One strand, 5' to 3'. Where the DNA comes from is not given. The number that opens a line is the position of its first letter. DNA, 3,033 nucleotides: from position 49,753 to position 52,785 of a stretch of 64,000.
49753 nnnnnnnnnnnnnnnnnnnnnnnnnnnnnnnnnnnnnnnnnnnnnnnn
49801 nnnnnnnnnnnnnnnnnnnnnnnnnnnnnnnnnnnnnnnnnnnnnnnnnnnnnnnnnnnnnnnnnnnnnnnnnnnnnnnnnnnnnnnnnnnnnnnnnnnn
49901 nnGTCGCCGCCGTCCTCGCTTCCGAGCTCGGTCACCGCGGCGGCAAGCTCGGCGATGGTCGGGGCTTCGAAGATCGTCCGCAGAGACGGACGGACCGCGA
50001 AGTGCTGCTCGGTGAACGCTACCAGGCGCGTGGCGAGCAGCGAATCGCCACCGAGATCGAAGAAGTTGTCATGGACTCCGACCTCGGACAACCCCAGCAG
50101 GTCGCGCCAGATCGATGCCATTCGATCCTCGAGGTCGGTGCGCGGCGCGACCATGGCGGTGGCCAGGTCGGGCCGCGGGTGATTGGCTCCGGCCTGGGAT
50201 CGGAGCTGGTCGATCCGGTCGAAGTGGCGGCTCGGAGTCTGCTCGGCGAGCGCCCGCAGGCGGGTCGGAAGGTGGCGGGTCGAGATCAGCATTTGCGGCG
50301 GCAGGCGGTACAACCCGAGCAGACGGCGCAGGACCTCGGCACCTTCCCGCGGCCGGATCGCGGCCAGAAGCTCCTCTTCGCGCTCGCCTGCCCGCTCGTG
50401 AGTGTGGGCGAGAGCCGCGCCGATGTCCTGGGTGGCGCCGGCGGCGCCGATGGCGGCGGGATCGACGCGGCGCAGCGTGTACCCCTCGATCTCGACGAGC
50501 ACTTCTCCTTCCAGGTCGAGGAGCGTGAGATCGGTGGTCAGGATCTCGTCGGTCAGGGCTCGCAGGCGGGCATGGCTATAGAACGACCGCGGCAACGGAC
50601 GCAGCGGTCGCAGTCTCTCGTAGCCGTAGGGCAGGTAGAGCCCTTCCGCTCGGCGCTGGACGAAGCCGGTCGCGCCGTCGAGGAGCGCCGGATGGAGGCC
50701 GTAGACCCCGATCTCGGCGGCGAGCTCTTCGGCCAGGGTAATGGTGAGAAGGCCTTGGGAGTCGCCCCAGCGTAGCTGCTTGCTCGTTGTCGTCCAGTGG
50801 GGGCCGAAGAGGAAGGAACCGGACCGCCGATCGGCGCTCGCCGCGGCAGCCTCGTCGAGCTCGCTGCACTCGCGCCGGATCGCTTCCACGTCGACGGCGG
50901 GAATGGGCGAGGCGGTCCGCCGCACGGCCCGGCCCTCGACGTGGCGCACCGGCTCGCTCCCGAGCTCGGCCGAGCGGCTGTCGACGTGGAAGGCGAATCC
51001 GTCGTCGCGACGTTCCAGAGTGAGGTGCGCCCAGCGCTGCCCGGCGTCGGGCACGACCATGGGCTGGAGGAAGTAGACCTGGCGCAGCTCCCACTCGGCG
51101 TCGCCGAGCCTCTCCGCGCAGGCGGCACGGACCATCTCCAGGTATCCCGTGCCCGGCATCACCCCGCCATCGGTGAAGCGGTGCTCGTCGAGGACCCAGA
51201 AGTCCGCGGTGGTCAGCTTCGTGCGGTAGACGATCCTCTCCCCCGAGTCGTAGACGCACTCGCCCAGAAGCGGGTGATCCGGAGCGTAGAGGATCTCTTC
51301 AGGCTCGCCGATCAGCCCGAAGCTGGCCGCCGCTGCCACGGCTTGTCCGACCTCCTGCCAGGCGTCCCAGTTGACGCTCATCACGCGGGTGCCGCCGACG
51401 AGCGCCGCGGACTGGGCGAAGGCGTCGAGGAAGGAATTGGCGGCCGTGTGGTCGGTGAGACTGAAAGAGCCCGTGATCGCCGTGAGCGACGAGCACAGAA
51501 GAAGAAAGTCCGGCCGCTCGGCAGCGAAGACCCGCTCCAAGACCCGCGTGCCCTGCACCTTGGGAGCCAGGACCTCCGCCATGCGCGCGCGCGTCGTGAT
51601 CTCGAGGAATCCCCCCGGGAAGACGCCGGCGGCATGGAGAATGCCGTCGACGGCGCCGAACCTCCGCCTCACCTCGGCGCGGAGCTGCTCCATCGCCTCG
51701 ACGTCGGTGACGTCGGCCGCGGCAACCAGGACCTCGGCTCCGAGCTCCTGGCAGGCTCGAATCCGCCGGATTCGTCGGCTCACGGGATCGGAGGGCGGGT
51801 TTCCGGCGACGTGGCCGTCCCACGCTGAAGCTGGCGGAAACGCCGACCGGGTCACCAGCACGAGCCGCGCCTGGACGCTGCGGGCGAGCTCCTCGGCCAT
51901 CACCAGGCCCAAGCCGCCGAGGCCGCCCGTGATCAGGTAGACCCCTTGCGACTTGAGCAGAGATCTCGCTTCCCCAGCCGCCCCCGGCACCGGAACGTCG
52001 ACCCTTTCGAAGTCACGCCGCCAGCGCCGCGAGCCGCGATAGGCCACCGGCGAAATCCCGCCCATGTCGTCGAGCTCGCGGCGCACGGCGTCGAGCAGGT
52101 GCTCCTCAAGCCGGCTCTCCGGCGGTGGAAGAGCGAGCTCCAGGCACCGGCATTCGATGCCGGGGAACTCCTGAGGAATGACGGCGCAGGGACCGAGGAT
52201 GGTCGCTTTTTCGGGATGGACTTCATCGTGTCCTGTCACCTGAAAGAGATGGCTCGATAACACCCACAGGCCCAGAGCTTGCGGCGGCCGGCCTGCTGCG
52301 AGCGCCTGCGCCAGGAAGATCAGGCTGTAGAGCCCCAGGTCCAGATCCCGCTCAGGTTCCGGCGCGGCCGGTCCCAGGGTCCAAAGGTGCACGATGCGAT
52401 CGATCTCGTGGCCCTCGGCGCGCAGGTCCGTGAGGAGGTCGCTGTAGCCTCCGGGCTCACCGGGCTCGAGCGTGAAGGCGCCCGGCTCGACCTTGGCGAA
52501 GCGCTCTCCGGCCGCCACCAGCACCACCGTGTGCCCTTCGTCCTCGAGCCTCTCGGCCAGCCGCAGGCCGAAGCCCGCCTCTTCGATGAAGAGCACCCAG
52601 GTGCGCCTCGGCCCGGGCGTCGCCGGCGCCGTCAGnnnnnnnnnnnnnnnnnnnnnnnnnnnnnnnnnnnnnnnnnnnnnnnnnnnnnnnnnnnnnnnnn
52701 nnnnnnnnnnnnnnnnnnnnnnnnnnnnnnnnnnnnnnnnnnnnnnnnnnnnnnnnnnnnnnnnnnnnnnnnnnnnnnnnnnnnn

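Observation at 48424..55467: PKS module with the DH placed after the KR (KS-AT-psiKR-KR-DH-ACP)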

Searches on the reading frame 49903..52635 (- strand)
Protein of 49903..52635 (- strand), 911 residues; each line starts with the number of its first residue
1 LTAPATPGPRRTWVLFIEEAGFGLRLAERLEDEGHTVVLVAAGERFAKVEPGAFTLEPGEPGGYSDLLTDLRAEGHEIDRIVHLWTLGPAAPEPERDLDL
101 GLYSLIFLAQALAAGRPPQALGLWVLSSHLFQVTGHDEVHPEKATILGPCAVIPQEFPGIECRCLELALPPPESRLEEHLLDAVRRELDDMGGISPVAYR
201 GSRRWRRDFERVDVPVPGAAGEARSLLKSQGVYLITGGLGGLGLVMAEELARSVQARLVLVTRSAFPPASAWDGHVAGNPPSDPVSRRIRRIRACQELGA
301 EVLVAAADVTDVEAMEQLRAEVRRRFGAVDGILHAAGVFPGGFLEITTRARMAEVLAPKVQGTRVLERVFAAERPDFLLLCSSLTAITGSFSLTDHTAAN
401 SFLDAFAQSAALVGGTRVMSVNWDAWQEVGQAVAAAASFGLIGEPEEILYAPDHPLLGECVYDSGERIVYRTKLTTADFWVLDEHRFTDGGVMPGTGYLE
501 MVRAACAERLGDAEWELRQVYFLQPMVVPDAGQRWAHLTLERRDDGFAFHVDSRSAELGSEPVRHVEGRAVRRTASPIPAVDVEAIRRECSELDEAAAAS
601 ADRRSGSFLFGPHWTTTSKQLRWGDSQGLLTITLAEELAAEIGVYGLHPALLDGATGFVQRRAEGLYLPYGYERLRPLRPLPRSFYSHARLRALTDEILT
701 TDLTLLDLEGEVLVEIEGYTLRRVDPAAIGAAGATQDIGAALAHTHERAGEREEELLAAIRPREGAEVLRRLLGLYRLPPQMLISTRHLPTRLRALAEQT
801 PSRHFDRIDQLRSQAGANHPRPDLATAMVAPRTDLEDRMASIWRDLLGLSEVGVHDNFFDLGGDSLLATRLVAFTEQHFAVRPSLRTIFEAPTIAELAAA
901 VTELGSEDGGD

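Call 8: find_homologous_proteins(query=window:49903-52635:-, max_evalue=1e-10)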
Query window:49903-52635:- (911 aa): 2698 proteins with E <= 1e-10 among 8000 candidates; the best 120 are listed.
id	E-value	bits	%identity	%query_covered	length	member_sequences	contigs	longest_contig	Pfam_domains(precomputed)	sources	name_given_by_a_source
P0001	4.8e-269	913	51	99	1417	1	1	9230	PF08659.17,PF00668.26,PF21394.4,PF21089.4,PF00550.32,PF13561.13,PF14765.13,PF00106.32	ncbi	ncbi:MAG: SDR family NAD(P)-dependent oxidoreductase, partial [Acidobacteriota bacterium]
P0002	7.0e-227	774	41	58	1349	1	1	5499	PF08659.17,PF21394.4,PF00550.32,PF13561.13,PF00106.32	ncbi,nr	ncbi:MAG: SDR family oxidoreductase, partial [Chloroflexi bacterium]|nr:SDR family oxidoreductase [C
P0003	5.4e-200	685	40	98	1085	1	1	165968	PF08659.17,PF21394.4,PF21089.4,PF00550.32,PF13561.13,PF14765.13,PF00106.32,PF01370.28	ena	-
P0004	2.2e-194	666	41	98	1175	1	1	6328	PF08659.17,PF21394.4,PF21089.4,PF00550.32,PF13561.13,PF14765.13,PF00106.32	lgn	-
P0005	5.4e-192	658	39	99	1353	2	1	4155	PF08659.17,PF21394.4,PF21089.4,PF00550.32,PF13561.13,PF14765.13,PF00106.32,PF00698.27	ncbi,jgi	ncbi:MAG TPA: SDR family NAD(P)-dependent oxidoreductase [Pyrinomonadaceae bacterium]|jgi:malonyl Co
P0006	1.1e-190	654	40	98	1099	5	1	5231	PF08659.17,PF21394.4,PF21089.4,PF00550.32,PF13561.13,PF14765.13,PF00106.32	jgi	jgi:acyl transferase domain-containing protein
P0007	3.7e-189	649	41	99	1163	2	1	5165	PF08659.17,PF21394.4,PF21089.4,PF00550.32,PF13561.13,PF14765.13,PF00106.32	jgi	jgi:acyl transferase domain-containing protein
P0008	1.5e-180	621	39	100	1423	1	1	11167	PF08659.17,PF22336.3,PF21394.4,PF21089.4,PF22621.3,PF00550.32,PF13561.13,PF14765.13,PF00106.32,PF01370.28,PF00698.27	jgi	jgi:acyl transferase domain-containing protein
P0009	2.9e-180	620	39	99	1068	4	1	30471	PF08659.17,PF21394.4,PF21089.4,PF00550.32,PF13561.13,PF14765.13,PF00106.32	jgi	jgi:acyl transferase domain-containing protein/acyl carrier protein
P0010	4.7e-180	619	39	98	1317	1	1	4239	PF08659.17,PF21394.4,PF21089.4,PF00550.32,PF13561.13,PF14765.13,PF00106.32,PF00698.27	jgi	jgi:acyl transferase domain-containing protein/aryl carrier-like protein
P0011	5.2e-174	599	38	98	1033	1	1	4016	PF08659.17,PF21394.4,PF21089.4,PF00550.32,PF13561.13,PF14765.13,PF00106.32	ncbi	ncbi:MAG: SDR family NAD(P)-dependent oxidoreductase, partial [Acidobacteriota bacterium]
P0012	3.3e-172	593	37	97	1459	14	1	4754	PF08659.17,PF22336.3,PF21394.4,PF21089.4,PF22621.3,PF00550.32,PF13561.13,PF14765.13,PF00106.32,PF00698.27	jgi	jgi:acyl transferase domain-containing protein/aryl carrier-like protein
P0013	3.8e-172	593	38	99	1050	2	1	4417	PF08659.17,PF21394.4,PF21089.4,PF00550.32,PF13561.13,PF14765.13,PF00106.32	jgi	-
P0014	1.1e-170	588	35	98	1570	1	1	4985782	PF08659.17,PF22336.3,PF21394.4,PF21089.4,PF22621.3,PF00550.32,PF13561.13,PF16197.12,PF01370.28,PF00698.27,PF14765.13,PF00106.32,PF02801.29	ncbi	ncbi:MAG: SDR family NAD(P)-dependent oxidoreductase, partial [Desulfobacteraceae bacterium]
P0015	5.0e-169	582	38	97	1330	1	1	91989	PF08659.17,PF21394.4,PF21089.4,PF00550.32,PF13561.13,PF14765.13,PF00975.27,PF00106.32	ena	-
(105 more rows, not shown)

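Call 64: find_encoding_contigs(protein=P0003, flank=10000, max_places=2)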
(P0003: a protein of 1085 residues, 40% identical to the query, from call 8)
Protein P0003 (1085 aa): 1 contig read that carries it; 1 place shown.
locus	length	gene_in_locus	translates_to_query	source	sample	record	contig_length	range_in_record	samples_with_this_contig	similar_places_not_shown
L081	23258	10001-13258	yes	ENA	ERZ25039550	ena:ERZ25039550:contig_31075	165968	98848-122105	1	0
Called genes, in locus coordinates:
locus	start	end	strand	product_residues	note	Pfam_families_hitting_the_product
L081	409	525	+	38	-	-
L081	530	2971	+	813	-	PF00501:AMP-binding, PF13193:AMP-binding_C (weak), PF05050:Methyltransf_21, PF00550:PP-binding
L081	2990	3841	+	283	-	PF02737:3HCDH_N, PF00725:3HCDH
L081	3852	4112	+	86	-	PF00550:PP-binding (weak)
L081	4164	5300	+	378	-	PF02771:Acyl-CoA_dh_N, PF02770:Acyl-CoA_dh_M, PF00441:Acyl-CoA_dh_1, PF08028:Acyl-CoA_dh_2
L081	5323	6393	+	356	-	PF12689:Acid_PPase (faint), PF13419:HAD_2 (faint), PF00702:Hydrolase (weak)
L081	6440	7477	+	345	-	PF05050:Methyltransf_21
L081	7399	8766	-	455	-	-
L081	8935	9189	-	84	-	-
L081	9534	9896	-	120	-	-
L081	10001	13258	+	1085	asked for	PF01370:Epimerase (faint), PF21394:Beta-ketacyl_N, PF08659:KR, PF00106:adh_short, PF13561:adh_short_C2, PF21089:PKS_DH_N, PF14765:PS-DH, PF00550:PP-binding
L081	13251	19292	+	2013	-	PF00668:Condensation, PF00501:AMP-binding, PF13193:AMP-binding_C (faint), PF08241:Methyltransf_11 (weak), PF08242:Methyltransf_12, PF13649:Methyltransf_25, PF00550:PP-binding, PF00668:Condensation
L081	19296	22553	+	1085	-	PF00668:Condensation, PF00501:AMP-binding, PF13193:AMP-binding_C, PF00550:PP-binding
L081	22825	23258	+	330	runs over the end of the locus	PF00291:PALP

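Call 65: find_encoding_contigs(protein=P0009, flank=10000, max_places=2)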
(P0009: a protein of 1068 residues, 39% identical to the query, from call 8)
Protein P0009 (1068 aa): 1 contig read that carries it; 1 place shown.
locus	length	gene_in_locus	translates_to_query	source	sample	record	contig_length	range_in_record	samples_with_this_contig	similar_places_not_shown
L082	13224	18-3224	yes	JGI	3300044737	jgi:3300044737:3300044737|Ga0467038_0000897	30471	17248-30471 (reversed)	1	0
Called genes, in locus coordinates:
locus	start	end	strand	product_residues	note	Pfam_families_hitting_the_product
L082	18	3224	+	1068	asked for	PF21394:Beta-ketacyl_N, PF08659:KR, PF00106:adh_short, PF13561:adh_short_C2, PF21089:PKS_DH_N, PF14765:PS-DH, PF00550:PP-binding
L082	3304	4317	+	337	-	PF00291:PALP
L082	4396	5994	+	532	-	PF00664:ABC_membrane, PF00005:ABC_tran, PF02463:SMC_N (faint), PF13304:AAA_21 (faint)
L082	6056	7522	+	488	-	PF00535:Glycos_transf_2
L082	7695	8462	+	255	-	PF13469:Sulfotransfer_3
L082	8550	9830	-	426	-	PF00535:Glycos_transf_2, PF10111:Glyco_tranf_2_2, PF13641:Glyco_tranf_2_3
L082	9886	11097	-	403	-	PF02310:B12-binding, PF04055:Radical_SAM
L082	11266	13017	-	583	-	PF02543:Carbam_trans_N, PF16861:Carbam_trans_C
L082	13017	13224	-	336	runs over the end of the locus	PF01522:Polysacc_deac_1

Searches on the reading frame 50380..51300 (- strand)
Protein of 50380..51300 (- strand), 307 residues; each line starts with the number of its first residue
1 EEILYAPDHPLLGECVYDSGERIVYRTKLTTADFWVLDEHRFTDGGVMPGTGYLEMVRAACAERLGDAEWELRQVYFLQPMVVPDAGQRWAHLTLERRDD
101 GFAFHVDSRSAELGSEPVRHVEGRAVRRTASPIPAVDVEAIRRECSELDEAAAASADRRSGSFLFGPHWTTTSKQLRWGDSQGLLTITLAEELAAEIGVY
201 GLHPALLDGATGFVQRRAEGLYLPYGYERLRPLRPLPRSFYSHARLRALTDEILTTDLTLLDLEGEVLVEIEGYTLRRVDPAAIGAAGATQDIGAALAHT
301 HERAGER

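Call 15: search_solved_structures(query=window:50380-51300:-, max_evalue=0.01, show_alignments=2)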
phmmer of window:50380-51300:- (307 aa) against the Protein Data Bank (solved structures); distinct sequences matched with E-value up to 0.01: 28.
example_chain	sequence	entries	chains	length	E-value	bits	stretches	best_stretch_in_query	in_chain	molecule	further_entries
3kg6_A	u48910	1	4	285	2.1e-20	76.4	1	9-281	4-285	CurF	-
5hqw_A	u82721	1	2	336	2e-18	69.9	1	9-291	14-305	Putative polyketide synthase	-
8qk4_A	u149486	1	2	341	2e-17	66.6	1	9-279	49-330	Polyketide synthase PksJ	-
7zmf_A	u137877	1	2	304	1.2e-16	64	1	9-284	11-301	Putative polyketide synthase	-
3kg9_A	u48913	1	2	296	3e-16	62.8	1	9-276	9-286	CurK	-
7tzl_A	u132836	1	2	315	4.7e-16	62.1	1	8-275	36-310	3-oxoacyl-[acyl-carrier-protein] reductase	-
5tz7_A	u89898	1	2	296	1.5e-15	60.5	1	9-276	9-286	CurK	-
7zma_A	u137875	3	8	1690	4.8e-15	58.8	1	9-283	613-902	Putative polyketide synthase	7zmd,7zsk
5tz5_A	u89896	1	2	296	5e-15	58.8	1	9-276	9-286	CurK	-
6mbh_A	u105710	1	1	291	9e-14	54.6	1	9-284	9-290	GphF Dehydratase 1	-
5kku_A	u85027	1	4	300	1.6e-13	53.8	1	30-282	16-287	Polyketide synthase type I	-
3kg7_A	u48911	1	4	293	3.3e-12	49.5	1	18-279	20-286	CurH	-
9d2y_A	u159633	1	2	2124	3.4e-12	49.5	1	9-275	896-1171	Multifunctional mycocerosic acid synthase membrane-associated MAS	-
6mbf_A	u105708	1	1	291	4.1e-12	49.2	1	9-284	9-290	GphF Dehydratase 1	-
9d2z_A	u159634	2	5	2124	5.1e-12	48.9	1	9-275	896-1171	Mycocerosic acid synthase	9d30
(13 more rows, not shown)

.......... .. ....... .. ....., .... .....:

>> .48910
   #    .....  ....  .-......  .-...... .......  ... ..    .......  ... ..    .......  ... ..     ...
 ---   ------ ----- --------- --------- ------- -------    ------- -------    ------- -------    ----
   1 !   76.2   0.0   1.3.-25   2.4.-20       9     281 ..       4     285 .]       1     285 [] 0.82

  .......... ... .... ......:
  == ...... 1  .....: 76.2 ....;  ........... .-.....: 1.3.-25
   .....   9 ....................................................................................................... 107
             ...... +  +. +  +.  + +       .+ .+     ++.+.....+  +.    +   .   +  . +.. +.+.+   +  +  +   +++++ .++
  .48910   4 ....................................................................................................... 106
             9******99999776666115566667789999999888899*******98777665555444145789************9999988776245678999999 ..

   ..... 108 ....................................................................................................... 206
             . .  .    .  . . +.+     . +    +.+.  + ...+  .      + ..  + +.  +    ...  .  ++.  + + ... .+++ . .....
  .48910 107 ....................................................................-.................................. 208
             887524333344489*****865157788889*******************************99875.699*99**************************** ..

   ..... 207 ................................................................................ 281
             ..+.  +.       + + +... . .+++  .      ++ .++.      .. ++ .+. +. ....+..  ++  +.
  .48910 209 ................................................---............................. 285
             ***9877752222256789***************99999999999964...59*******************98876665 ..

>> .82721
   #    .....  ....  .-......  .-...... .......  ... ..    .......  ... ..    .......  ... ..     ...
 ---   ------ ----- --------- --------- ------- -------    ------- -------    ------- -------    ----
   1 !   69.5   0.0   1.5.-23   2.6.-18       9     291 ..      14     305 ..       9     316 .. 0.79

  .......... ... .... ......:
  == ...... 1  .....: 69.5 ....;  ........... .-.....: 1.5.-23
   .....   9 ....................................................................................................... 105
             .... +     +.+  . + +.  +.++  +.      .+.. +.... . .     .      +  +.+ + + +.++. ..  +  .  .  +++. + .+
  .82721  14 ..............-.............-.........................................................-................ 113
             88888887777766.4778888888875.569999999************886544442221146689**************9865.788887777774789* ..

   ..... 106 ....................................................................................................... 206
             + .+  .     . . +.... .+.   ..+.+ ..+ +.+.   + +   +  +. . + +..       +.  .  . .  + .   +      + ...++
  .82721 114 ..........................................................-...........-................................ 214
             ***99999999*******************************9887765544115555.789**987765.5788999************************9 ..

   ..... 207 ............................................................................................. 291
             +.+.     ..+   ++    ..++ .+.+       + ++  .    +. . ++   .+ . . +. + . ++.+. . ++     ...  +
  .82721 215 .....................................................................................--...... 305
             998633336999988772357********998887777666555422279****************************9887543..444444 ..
